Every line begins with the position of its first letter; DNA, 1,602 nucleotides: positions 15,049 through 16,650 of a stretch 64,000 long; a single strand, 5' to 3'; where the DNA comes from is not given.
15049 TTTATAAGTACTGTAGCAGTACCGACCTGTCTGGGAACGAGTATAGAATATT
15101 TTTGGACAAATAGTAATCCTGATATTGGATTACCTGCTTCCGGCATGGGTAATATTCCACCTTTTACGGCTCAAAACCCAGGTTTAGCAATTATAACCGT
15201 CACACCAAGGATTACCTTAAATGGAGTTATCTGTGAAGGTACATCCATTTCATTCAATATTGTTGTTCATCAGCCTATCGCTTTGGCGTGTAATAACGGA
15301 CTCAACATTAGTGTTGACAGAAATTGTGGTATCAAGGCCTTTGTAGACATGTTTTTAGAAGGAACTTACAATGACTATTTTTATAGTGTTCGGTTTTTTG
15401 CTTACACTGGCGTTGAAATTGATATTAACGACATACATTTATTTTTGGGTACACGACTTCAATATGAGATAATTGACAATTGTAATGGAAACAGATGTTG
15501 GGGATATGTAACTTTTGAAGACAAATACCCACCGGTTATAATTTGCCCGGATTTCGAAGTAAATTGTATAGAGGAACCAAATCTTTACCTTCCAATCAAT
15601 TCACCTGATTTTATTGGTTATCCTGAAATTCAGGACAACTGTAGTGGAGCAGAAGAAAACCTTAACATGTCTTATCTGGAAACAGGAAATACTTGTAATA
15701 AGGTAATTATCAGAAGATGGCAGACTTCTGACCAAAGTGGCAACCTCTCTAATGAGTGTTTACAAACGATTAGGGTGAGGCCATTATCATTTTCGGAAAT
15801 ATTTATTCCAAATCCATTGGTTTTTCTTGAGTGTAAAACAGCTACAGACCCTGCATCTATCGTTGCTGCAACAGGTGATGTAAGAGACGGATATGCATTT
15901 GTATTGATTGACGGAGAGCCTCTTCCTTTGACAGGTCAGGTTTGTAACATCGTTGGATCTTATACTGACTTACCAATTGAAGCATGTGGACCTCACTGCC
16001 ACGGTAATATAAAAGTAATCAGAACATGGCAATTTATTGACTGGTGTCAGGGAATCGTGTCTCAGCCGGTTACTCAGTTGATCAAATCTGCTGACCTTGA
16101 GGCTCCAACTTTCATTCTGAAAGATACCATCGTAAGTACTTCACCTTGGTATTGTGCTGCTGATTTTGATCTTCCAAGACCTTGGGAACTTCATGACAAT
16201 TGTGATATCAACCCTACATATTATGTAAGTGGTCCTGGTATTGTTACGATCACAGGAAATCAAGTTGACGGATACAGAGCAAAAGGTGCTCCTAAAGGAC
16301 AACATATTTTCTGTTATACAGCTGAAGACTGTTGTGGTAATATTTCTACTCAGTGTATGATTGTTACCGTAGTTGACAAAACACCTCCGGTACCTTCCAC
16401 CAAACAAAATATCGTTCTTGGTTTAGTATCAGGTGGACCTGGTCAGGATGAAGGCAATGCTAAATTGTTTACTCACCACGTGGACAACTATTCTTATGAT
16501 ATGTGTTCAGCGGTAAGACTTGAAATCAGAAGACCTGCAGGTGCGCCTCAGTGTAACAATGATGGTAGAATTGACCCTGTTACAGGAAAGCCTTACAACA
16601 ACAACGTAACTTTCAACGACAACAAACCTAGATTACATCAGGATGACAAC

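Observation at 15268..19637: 4.4-kb direct repeat 9.8 kb apart with mosaic identity: concerted evolution and a recombination substrate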

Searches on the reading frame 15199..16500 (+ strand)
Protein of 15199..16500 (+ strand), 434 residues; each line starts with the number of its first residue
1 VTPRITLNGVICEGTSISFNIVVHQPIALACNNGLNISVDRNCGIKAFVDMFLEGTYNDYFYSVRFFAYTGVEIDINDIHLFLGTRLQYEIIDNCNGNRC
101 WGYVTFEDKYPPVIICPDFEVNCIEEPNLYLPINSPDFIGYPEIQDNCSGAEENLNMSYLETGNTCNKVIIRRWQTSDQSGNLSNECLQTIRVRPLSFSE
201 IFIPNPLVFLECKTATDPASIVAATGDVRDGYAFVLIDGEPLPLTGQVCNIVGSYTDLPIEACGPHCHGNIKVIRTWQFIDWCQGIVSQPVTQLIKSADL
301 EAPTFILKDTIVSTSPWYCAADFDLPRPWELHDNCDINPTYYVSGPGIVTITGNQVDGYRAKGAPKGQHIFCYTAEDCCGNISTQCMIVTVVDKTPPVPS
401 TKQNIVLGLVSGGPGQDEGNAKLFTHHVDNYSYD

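Call 50: search_protein_families(library=pfam, proteins=[window:15199-16500:+], max_evalue=1)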
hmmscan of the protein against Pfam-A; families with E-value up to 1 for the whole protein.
window:15199-16500:+ (434 aa): 1 family
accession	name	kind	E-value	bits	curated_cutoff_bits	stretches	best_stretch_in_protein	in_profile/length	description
PF23237.1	HYR_4C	-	3.5e-05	24.3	27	1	141-193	22-73/73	HYR-like domain with 4 cysteines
